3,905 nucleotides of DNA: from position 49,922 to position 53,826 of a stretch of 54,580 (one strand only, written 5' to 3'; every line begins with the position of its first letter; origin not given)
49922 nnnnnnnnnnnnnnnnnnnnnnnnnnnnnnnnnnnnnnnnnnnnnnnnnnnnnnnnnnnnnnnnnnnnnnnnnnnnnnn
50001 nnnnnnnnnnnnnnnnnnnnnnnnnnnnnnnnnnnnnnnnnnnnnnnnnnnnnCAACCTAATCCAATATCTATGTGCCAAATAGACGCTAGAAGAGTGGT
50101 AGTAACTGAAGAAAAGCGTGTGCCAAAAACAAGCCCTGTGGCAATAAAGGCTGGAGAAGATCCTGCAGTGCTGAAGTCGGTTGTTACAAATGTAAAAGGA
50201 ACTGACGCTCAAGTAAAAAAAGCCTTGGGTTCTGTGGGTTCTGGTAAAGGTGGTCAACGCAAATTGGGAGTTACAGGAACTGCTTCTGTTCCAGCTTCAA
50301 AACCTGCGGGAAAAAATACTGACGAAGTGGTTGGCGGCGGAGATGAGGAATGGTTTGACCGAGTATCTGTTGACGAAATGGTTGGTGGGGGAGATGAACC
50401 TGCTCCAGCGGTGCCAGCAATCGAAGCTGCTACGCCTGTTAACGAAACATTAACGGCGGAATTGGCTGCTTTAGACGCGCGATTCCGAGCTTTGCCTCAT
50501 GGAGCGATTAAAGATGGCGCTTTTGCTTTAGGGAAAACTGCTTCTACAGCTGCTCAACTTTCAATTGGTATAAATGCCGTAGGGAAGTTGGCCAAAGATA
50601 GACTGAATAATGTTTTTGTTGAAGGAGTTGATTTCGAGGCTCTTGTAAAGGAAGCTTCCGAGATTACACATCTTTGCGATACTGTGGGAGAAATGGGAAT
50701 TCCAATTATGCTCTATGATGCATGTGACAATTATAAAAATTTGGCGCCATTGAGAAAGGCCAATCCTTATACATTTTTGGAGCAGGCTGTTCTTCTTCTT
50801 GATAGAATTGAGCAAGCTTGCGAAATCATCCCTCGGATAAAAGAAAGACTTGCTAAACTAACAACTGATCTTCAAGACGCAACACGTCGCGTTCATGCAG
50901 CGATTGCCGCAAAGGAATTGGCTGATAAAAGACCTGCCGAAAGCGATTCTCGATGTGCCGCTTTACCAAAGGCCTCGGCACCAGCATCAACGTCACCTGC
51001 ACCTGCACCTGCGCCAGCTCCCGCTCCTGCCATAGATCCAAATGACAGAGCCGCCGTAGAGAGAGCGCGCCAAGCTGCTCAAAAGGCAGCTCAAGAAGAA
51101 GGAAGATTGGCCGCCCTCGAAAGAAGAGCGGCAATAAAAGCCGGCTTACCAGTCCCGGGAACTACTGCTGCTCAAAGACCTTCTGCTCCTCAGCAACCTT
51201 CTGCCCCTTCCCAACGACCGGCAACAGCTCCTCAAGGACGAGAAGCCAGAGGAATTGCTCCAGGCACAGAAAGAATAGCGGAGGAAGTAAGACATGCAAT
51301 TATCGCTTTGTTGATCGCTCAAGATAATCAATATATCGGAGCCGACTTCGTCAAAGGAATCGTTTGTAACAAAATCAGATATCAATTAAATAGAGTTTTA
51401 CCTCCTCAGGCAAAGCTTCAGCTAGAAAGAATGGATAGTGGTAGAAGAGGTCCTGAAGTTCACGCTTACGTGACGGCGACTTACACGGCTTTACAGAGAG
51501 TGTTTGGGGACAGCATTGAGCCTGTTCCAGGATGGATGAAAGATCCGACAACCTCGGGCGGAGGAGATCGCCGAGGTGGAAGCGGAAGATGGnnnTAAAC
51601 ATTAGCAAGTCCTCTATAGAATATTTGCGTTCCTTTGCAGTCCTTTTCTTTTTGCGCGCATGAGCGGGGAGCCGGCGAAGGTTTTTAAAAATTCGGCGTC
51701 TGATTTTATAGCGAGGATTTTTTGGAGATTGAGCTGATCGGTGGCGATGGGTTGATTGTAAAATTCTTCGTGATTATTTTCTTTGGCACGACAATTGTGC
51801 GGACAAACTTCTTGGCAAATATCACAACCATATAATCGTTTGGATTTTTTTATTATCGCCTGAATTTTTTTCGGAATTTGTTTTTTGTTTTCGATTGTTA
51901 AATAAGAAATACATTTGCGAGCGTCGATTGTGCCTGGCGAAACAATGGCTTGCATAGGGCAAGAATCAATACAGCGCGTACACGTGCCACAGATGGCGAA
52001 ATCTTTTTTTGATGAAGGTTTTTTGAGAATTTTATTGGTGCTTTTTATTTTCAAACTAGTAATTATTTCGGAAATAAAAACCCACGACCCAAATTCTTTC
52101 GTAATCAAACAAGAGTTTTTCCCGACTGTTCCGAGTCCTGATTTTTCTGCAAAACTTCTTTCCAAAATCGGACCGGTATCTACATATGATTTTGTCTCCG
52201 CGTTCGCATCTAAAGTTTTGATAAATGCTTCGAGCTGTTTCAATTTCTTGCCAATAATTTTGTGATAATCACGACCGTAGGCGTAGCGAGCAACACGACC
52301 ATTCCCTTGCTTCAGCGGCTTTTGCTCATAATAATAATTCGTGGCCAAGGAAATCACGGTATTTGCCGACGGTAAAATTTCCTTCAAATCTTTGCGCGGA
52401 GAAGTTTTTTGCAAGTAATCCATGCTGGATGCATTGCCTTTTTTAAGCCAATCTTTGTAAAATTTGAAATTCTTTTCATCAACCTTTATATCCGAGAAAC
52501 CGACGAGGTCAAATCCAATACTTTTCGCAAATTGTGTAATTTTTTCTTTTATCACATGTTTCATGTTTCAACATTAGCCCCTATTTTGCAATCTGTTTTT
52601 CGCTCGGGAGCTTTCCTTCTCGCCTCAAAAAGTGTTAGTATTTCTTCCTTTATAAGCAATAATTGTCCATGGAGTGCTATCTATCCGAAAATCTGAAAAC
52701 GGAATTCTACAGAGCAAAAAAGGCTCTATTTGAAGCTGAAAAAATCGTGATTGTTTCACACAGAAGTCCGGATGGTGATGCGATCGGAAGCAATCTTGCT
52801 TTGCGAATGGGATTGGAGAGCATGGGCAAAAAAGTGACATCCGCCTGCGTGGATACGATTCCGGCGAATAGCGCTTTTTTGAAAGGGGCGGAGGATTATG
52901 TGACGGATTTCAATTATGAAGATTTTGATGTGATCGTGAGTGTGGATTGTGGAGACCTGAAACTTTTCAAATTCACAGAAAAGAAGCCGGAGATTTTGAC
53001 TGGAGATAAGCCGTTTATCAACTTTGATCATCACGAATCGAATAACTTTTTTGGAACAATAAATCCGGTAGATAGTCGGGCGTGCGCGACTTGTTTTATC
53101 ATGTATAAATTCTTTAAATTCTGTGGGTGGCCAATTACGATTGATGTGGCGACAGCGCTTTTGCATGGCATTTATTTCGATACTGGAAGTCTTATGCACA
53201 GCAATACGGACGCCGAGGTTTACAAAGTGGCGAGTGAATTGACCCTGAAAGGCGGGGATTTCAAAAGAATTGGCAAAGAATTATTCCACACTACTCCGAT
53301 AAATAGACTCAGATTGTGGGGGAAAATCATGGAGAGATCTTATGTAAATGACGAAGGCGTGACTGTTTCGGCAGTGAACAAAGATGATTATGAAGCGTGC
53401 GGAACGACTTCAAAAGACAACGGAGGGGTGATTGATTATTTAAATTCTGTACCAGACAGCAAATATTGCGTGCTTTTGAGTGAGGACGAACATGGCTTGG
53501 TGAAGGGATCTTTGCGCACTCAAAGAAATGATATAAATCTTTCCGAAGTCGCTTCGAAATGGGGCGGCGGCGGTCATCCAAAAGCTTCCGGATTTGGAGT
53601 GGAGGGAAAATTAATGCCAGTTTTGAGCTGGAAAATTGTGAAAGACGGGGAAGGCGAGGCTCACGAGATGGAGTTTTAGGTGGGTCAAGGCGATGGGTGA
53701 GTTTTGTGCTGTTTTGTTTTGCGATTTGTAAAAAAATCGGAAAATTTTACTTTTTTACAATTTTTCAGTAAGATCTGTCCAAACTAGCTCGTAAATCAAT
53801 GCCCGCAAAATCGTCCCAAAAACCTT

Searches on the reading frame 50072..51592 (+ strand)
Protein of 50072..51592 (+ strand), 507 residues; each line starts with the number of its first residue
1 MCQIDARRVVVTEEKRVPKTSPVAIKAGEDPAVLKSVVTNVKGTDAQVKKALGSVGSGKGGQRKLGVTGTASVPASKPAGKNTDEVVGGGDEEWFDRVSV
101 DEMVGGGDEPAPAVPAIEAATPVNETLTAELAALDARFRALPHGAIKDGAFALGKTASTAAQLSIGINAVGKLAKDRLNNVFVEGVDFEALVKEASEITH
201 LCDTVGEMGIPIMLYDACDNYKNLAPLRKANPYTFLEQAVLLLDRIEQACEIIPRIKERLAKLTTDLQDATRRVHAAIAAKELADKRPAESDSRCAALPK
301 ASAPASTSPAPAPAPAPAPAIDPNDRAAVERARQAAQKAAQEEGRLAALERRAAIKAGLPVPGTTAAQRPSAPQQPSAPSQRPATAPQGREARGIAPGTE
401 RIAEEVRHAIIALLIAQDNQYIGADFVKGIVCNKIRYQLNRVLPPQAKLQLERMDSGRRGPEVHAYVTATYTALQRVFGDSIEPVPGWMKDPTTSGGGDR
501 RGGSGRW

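Call 14: search_protein_families(library=pfam, proteins=[window:50072-51592:+])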
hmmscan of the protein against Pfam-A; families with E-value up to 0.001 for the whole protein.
window:50072-51592:+ (507 aa): 0 families

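Call 45: search_protein_families(library=ncbifam, proteins=[window:50072-51592:+])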
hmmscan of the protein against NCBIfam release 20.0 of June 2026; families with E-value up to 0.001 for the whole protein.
window:50072-51592:+ (507 aa): 1 family
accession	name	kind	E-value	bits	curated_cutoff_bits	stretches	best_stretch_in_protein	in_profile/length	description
NF033930.1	pneumo_PspA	exception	7.8e-05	21.6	850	1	255-374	327-437/659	pneumococcal surface protein A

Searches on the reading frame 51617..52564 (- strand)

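Call 45: search_protein_families(library=ncbifam, proteins=[window:51617-52564:-])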
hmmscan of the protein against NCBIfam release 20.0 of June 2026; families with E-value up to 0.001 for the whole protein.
window:51617-52564:- (316 aa): 9 families
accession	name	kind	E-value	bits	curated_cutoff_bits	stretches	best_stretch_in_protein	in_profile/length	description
TIGR00276.1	TIGR00276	equivalog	1e-86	291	200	1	9-315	1-300/337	tRNA epoxyqueuosine(34) reductase QueG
TIGR02486.1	RDH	subfamily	5e-14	52.9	160.35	1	57-266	76-288/314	reductive dehalogenase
TIGR01971.1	NuoI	subfamily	2.6e-06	27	113.05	0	116-209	7-100/121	NADH-quinone oxidoreductase, chain I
TIGR02936.1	fdxN_nitrog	equivalog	4e-05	23.7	80.55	1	188-260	19-88/91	ferredoxin III, nif-specific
NF004898.0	PRK06259.1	equivalog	0.00036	19.3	385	1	174-286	118-229/488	fumarate reductase (CoM/CoB) subunit TfrB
NF040864.1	HgcB_ferredoxin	equivalog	0.00053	19.8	99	0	238-268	10-40/93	mercury methylation ferredoxin HgcB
NF043039.1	HgcAB_like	equivalog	0.0006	19.5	285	0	233-266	291-324/350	HgcAB-like fusion protein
TIGR01944.1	rnfB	subfamily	0.00074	19.1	68.7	0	216-274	119-175/190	RnfABCDGE type electron transport complex subunit B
NF004543.0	PRK05888.2-5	equivalog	0.00083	18.9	243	0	157-207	65-115/217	NADH-quinone oxidoreductase subunit NuoI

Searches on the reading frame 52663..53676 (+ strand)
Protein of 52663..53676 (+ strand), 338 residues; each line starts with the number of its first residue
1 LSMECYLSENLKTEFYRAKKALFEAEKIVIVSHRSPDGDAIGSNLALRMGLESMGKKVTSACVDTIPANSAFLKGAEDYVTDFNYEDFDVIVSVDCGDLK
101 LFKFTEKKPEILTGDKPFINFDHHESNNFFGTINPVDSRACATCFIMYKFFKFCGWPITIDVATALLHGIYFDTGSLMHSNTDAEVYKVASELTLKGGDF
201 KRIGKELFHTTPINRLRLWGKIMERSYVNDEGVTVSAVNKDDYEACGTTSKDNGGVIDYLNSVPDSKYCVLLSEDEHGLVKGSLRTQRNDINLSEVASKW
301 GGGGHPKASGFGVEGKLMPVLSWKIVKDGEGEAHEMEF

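Call 45: search_protein_families(library=ncbifam, proteins=[window:52663-53676:+])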
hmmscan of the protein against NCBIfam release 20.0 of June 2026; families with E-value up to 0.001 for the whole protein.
window:52663-53676:+ (338 aa): 7 families
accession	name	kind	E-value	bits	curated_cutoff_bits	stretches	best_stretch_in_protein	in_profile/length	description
NF053633.1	OlncasPapPhNrnA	equivalog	9.2e-25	87.2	350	1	17-313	8-298/317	bifunctional oligoribonuclease/PAP phosphatase NrnA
NF003877.0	PRK05427.1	equivalog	6e-09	35.7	283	1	26-209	2-185/308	manganese-dependent inorganic pyrophosphatase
NF011442.0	PRK14869.1-4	equivalog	3.2e-05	22.6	400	0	122-209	332-422/543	putative manganese-dependent inorganic diphosphatase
TIGR00644.1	recJ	equivalog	4.1e-05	22.1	396.9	0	267-321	356-414/546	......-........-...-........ exonuclease RecJ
NF041569.1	A-tRNAntase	equivalog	7.5e-05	21.2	1440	1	81-204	58-180/880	A-adding tRNA nucleotidyltransferase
NF053576.1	RecJ_archaeal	equivalog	0.00022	20.2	360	0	18-128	4-97/452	RecJ family nuclease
NF011443.0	PRK14869.1-5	equivalog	0.00087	17.8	335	0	122-211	333-425/546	putative manganese-dependent inorganic diphosphatase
